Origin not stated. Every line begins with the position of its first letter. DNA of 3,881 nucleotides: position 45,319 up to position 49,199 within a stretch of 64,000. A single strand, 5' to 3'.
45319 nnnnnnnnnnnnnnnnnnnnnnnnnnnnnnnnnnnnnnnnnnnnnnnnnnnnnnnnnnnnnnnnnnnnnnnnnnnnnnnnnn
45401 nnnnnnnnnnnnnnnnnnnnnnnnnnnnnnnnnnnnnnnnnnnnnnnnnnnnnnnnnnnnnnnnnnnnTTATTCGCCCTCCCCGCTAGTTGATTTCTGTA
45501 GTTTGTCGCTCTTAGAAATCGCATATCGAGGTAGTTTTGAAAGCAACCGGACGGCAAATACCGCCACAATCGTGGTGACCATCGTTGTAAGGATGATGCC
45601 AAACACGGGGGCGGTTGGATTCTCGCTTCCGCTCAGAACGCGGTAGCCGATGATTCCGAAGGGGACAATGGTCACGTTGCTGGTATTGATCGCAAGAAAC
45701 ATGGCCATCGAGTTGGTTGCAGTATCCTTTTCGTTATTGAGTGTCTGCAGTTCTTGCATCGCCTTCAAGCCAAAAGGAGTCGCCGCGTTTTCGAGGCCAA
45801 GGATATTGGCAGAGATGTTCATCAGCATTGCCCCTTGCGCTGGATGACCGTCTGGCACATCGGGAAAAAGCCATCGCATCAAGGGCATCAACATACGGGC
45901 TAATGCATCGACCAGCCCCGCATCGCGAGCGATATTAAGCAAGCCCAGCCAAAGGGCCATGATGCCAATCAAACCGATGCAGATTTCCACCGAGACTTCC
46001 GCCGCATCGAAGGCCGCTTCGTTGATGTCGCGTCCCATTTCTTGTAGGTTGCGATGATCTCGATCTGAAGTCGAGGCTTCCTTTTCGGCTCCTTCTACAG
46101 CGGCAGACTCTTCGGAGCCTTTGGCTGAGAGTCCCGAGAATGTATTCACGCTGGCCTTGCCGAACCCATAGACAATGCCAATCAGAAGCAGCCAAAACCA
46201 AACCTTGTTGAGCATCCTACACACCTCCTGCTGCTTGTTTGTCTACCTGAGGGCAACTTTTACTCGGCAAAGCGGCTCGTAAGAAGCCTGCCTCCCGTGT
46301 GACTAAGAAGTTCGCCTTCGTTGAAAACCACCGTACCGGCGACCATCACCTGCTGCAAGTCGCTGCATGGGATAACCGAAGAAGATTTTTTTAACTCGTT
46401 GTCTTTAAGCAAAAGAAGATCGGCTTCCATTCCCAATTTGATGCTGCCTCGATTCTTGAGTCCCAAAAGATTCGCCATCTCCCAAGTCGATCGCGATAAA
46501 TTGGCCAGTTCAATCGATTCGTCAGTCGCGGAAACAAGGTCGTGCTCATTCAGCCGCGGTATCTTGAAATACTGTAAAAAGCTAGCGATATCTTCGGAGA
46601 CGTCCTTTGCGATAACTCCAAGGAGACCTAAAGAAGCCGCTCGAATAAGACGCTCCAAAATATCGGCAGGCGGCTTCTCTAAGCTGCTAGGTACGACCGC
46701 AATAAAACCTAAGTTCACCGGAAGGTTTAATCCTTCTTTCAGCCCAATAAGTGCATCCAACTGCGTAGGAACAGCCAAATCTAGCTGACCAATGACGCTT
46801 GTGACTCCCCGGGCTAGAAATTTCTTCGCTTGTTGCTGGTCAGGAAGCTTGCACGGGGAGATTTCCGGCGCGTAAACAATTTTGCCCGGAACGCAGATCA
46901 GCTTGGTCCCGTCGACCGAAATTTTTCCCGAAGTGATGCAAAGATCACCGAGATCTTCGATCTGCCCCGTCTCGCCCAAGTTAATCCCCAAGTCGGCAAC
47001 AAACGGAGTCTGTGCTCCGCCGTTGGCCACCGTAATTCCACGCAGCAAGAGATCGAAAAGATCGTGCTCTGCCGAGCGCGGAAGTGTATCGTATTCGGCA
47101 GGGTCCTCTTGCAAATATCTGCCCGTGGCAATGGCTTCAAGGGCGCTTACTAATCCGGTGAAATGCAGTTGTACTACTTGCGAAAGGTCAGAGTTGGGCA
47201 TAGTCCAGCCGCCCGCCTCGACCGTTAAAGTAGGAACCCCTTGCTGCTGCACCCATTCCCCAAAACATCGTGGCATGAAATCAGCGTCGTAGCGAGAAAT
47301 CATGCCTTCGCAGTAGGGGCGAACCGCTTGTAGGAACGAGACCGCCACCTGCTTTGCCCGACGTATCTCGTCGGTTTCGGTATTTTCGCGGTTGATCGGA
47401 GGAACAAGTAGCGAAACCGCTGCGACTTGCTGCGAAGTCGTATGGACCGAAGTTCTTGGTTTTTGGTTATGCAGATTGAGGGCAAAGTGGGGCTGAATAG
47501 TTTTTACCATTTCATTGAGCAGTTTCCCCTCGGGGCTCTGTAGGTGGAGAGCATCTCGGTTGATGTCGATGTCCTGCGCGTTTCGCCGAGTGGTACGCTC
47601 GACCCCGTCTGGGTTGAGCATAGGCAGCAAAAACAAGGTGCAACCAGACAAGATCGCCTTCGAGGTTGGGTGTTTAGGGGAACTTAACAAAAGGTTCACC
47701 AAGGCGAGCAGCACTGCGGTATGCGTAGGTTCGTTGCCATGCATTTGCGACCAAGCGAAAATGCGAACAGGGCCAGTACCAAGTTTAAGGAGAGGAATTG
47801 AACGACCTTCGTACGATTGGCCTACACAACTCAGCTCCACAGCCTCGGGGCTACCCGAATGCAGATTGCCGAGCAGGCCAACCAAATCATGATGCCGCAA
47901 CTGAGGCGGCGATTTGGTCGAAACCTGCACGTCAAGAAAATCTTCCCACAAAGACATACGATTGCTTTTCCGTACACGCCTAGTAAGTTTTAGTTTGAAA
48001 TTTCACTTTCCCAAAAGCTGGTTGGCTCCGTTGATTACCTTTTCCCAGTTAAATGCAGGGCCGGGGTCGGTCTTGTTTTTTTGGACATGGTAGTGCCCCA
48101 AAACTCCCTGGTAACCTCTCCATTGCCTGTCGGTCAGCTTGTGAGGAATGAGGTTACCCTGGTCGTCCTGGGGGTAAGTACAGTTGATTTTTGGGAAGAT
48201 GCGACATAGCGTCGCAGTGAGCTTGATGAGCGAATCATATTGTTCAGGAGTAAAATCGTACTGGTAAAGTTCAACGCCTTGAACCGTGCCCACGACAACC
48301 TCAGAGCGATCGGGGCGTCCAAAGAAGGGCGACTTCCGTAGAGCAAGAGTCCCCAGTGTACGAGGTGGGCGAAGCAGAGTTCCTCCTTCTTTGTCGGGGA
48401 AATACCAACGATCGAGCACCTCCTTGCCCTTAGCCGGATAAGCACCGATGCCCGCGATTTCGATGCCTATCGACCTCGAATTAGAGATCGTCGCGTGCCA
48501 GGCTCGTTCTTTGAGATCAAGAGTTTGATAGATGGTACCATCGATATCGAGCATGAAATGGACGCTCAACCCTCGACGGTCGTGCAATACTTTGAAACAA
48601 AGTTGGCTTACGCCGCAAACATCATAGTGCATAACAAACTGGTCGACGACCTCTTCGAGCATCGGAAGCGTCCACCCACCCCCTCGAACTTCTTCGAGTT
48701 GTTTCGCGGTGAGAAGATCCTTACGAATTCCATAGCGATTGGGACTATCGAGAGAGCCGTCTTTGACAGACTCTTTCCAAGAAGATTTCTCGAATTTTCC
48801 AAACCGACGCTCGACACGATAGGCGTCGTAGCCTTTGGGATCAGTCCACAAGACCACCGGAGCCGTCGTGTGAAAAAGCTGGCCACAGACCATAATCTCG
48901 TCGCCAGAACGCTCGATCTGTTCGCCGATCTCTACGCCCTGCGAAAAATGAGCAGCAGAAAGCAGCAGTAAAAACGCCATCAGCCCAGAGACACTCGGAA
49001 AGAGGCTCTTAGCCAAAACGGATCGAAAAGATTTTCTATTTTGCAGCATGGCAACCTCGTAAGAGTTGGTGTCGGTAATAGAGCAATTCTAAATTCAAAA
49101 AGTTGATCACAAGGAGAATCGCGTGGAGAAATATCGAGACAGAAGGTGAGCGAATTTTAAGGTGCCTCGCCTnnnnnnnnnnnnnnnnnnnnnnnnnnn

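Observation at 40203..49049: Candidate peptidoglycan-scavenging system with SpmAB as the peptide importer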

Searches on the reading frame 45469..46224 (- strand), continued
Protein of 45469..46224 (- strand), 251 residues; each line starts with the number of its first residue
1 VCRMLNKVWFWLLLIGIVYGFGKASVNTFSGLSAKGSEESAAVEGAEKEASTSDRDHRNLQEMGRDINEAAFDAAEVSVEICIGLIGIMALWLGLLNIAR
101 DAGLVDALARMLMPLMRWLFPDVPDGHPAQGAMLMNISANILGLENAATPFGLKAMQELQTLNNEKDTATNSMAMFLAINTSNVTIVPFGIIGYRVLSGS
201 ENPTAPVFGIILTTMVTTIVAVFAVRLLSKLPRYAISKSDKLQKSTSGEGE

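Call 99: search_protein_representatives(protein=window:45469-46215:-)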
Query: 248 residues. Proteins with E-value up to 0.001 (for the whole library): 3020; up to 1e-10: 1879; up to 1e-30: 432. The best 150 are listed.
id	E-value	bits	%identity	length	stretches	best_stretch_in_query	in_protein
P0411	7.2e-80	284.0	74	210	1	59-236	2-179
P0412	4.0e-76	271.8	73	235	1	1-189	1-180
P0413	1.6e-75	269.8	58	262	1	1-231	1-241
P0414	3.0e-65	236.2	63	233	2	39-190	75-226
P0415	9.0e-57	208.5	51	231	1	1-233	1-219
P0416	2.2e-55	203.9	56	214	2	64-239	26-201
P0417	1.1e-54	201.6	53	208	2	64-237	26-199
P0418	6.6e-54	199.1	72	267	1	84-211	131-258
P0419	1.1e-53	198.4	55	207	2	64-237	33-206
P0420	1.2e-53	198.2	44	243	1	1-232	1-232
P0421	2.6e-53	197.2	77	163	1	53-172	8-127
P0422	3.0e-53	196.9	45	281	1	2-237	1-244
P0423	2.6e-52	193.9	56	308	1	64-228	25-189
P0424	3.6e-51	190.2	51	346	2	68-227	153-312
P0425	1.8e-50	187.9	51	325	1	56-227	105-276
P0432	8.8e-49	182.3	51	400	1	68-237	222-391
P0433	1.9e-48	181.3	54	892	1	67-234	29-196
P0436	2.4e-48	180.9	51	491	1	63-233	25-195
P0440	1.5e-47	178.3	50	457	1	57-227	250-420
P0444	5.6e-47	176.4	50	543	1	62-230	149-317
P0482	2.6e-44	167.7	48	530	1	64-228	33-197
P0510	6.7e-43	163.1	41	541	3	67-231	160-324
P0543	3.3e-41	157.6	52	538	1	63-228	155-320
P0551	6.2e-41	156.7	48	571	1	67-228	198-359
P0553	6.6e-41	156.6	49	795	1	60-226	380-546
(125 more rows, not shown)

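Call 100: search_protein_families(library=pfam, proteins=[P0433, P0553, P0551, P0444, P0510, P0543, P0482, P0436, P0432, P0440], max_evalue=0.001)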
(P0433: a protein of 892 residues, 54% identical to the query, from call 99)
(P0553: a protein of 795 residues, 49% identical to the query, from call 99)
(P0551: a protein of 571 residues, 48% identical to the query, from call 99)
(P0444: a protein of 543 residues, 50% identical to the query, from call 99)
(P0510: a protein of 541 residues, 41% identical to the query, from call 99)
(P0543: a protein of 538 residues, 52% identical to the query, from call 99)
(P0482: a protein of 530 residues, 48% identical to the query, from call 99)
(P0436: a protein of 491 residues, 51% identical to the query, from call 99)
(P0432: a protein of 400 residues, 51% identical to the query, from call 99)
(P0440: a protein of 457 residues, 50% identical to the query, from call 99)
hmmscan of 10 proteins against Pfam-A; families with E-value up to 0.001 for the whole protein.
P0433 (892 aa): 2 families
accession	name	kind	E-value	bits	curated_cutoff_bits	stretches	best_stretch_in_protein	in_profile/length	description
PF07670.19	Gate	-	1.5e-20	74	29.6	2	42-155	2-70/104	Nucleoside recognition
PF00932.25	LTD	-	6.8e-07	30.1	34.3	0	654-727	4-70/109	Lamin Tail Domain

P0553 (795 aa): 10 families
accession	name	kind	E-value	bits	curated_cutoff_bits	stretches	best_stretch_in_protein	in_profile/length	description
PF13418.12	Kelch_4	-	1.1e-21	76.9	21.6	1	186-230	2-46/49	Galactose oxidase, central domain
PF07670.19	Gate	-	9.1e-21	74.7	29.6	2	663-766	2-104/104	Nucleoside recognition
PF01344.31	Kelch_1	-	1.2e-19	69.9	20.1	1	152-183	16-46/46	Kelch motif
PF13964.12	Kelch_6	-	7.6e-18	64.3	25.3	2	194-235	9-50/50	Kelch motif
PF07646.21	Kelch_2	-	2.9e-14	52.7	21.3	0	191-231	7-47/48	Kelch motif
PF24681.1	Kelch_KLHDC2_KLHL20_DRC7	-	1.6e-13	50.9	50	1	189-360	2-175/221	KLHDC2/KLHL20/DRC7 Kelch-repeats domain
PF13415.12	Kelch_3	-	1.2e-11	44.9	22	0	151-189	5-43/48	Galactose oxidase, central domain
PF24996.1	NANM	-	4.2e-08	32.9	45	0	173-253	40-125/350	N-acetylneuraminate epimerase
PF24981.1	Beta-prop_ATRN-LZTR1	-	4.3e-08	33.2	50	1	152-276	3-138/289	Attractin/LZTR1 beta-propeller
PF25210.1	Kelch_FKB95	-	9e-05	22.7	70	0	159-233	53-128/268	FKB95, Kelch-repeats domain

P0551 (571 aa): 1 family
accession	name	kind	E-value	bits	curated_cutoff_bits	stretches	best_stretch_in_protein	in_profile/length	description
PF07670.19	Gate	-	8.3e-21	74.9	29.6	2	211-320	2-98/104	Nucleoside recognition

P0444 (543 aa): 1 family
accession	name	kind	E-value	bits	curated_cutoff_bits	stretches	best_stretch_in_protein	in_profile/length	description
PF07670.19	Gate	-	3.4e-22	79.3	29.6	2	167-276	2-99/104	Nucleoside recognition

P0510 (541 aa): 1 family
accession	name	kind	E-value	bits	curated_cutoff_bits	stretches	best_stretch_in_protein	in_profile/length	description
PF07670.19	Gate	-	3.1e-18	66.6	29.6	2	411-511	2-103/104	Nucleoside recognition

P0543 (538 aa): 1 family
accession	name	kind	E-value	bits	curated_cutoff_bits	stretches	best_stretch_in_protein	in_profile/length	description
PF07670.19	Gate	-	8.1e-19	68.5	29.6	2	172-285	2-102/104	Nucleoside recognition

P0482 (530 aa): 1 family
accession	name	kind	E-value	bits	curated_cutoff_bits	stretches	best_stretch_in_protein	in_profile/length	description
PF07670.19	Gate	-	7.6e-24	84.6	29.6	2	50-157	3-98/104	Nucleoside recognition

P0436 (491 aa): 1 family
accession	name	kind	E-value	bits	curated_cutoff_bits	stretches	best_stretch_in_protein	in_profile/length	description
PF07670.19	Gate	-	1.1e-22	80.9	29.6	2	42-152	2-99/104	Nucleoside recognition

P0432 (400 aa): 1 family
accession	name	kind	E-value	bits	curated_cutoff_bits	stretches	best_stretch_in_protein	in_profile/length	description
PF07670.19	Gate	-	4.3e-14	53.3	29.6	1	234-345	2-100/104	Nucleoside recognition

P0440 (457 aa): 1 family
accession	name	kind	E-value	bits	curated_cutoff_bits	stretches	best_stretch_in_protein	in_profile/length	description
PF07670.19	Gate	-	2.1e-11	44.6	29.6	1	273-381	2-97/104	Nucleoside recognition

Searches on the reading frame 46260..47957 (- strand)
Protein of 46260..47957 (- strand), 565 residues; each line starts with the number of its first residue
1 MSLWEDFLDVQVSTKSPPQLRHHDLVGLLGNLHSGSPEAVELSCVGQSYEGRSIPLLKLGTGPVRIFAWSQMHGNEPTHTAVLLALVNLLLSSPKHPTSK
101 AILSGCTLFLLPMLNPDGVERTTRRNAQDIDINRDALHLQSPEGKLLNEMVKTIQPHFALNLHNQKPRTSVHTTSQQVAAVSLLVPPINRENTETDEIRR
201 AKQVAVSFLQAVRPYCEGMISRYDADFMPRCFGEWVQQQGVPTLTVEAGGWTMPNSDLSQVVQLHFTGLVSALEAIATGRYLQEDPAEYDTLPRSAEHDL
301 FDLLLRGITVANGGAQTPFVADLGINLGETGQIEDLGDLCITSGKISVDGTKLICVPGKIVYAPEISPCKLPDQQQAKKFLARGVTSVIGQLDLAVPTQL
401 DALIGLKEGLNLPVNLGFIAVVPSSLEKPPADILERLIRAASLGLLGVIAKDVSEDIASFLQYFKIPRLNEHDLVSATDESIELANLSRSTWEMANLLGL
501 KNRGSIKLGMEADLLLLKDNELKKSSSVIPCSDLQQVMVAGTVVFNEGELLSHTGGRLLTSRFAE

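Call 3: search_protein_families(library=pfam, proteins=[window:46260-47957:-], max_evalue=0.01)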
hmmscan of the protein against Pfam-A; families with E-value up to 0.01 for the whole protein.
window:46260-47957:- (565 aa): 2 families
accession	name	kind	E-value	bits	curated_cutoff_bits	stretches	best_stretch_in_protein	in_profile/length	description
PF00246.29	Peptidase_M14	-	1.7e-17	64.4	21.6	1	29-135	5-132/286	Zinc carboxypeptidase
PF07969.17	Amidohydro_3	-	0.0044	17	29.7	1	494-545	420-472/472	Amidohydrolase family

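Call 4: search_protein_families(library=ncbifam, proteins=[window:46260-47957:-], max_evalue=0.01)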
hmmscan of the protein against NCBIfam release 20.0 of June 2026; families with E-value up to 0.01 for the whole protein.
window:46260-47957:- (565 aa): 4 families
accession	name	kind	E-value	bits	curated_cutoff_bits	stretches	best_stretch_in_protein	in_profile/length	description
NF006560.0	PRK09061.1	subfamily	0.0012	17.2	340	0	500-552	447-503/517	amidohydrolase family protein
NF011990.0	PRK15446.2-6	subfamily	0.0021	16.8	233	1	487-547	332-385/390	alpha-D-ribose 1-methylphosphonate 5-triphosphate diphosphatase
TIGR03121.1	one_C_dehyd_A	equivalog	0.0031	15.8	392.75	1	483-556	434-509/556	formylmethanofuran dehydrogenase subunit A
NF011987.0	PRK15446.2-3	subfamily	0.0036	16.2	253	1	495-550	341-389/395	alpha-D-ribose 1-methylphosphonate 5-triphosphate diphosphatase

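Call 29: search_solved_structures(query=window:46260-47957:-, max_evalue=0.01, show_alignments=2)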
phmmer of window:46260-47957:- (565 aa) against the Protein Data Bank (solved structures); distinct sequences matched with E-value up to 0.01: 13.
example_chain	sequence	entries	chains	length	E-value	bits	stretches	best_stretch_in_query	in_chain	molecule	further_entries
3l2n_A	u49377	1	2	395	2.2e-06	29.9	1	21-136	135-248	Peptidase M14, carboxypeptidase A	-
7eqx_C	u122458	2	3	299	3.2e-06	29.4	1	18-121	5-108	Carboxypeptidase B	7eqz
1dtd_A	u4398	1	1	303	7.3e-06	28.2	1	29-125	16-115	CARBOXYPEPTIDASE A2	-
1aye_A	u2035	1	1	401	1.2e-05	27.5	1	29-124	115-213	PROCARBOXYPEPTIDASE A2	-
4a37_A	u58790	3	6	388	3.8e-05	25.9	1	38-163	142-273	METALLO-CARBOXYPEPTIDASE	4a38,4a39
1uwy_A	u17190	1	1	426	0.00064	21.8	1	38-124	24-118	CARBOXYPEPTIDASE M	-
2pcu_A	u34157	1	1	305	0.00099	21.2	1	29-126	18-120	Carboxypeptidase A4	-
2bo9_A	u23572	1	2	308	0.00099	21.2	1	29-126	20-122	CARBOXYPEPTIDASE A4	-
4a94_A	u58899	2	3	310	0.001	21.2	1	29-126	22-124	CARBOXYPEPTIDASE A4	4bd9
2boa_A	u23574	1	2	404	0.0016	20.5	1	29-126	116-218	CARBOXYPEPTIDASE A4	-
3mn8_A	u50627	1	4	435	0.0073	18.3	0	19-129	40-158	LP15968p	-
1bav_A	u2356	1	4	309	0.0089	18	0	32-125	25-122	CARBOXYPEPTIDASE A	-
1hdu_A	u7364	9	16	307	0.0092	18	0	32-125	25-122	CARBOXYPEPTIDASE A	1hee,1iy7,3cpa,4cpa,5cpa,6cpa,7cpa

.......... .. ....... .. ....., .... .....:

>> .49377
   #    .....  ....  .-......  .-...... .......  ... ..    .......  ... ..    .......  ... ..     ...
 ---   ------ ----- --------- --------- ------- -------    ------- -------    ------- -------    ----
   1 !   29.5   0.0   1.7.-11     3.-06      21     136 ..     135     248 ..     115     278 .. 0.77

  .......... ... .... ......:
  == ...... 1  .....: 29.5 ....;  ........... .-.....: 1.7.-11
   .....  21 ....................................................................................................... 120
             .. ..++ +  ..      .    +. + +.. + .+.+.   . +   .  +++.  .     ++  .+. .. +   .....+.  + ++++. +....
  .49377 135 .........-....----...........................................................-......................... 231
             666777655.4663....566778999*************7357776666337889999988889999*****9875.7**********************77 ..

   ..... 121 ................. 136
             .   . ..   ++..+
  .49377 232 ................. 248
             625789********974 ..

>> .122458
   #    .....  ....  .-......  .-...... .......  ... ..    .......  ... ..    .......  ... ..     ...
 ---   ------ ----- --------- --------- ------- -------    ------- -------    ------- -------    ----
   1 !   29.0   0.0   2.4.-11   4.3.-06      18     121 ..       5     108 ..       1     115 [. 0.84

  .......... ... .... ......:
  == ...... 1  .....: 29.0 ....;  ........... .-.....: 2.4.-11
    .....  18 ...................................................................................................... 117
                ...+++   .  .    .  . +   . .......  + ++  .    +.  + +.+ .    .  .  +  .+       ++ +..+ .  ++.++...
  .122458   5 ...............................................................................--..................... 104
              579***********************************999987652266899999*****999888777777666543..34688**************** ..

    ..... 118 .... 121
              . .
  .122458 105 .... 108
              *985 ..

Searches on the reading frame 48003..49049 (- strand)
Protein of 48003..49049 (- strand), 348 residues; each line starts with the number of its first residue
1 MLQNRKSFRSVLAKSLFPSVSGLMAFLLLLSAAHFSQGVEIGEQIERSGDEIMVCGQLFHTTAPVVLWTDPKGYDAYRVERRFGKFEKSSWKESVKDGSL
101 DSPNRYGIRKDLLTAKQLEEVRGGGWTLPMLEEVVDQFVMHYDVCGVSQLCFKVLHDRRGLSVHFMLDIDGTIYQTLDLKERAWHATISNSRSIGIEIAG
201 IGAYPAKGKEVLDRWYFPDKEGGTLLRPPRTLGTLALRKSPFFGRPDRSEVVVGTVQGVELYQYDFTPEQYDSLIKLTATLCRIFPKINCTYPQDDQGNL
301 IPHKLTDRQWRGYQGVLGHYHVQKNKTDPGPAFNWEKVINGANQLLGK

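Call 3: search_protein_families(library=pfam, proteins=[window:48003-49049:-], max_evalue=0.01)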
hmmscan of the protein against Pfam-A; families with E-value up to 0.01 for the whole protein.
window:48003-49049:- (348 aa): 1 family
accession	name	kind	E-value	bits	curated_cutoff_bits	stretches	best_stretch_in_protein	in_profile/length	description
PF01510.30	Amidase_2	-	1e-20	74.9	26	1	135-331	5-131/131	N-acetylmuramoyl-L-alanine amidase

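Call 4: search_protein_families(library=ncbifam, proteins=[window:48003-49049:-], max_evalue=0.01)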
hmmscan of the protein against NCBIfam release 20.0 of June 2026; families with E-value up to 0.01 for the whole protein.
window:48003-49049:- (348 aa): 1 family
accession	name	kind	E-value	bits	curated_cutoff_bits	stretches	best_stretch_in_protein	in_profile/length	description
NF008758.0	PRK11789.1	equivalog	1.1e-13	51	143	1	152-202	68-125/190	1,6-anhydro-N-acetylmuramyl-L-alanine amidase AmpD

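Call 71: search_solved_structures(query=window:48003-49049:-, max_evalue=0.01, show_alignments=1)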
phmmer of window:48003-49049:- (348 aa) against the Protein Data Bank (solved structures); distinct sequences matched with E-value up to 0.01: 4.
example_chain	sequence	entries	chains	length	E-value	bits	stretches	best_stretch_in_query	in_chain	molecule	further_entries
4bj4_A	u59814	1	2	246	6.6e-05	25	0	136-202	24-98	AMPDH2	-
4bol_A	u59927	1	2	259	7.6e-05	24.8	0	136-202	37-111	AMPDH2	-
4bpa_A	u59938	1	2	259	7.7e-05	24.8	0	136-202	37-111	AMPDH2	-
1j3g_A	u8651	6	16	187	0.00032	22.7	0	161-192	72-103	AmpD protein | 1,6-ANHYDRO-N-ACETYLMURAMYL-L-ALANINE AMIDASE AMPD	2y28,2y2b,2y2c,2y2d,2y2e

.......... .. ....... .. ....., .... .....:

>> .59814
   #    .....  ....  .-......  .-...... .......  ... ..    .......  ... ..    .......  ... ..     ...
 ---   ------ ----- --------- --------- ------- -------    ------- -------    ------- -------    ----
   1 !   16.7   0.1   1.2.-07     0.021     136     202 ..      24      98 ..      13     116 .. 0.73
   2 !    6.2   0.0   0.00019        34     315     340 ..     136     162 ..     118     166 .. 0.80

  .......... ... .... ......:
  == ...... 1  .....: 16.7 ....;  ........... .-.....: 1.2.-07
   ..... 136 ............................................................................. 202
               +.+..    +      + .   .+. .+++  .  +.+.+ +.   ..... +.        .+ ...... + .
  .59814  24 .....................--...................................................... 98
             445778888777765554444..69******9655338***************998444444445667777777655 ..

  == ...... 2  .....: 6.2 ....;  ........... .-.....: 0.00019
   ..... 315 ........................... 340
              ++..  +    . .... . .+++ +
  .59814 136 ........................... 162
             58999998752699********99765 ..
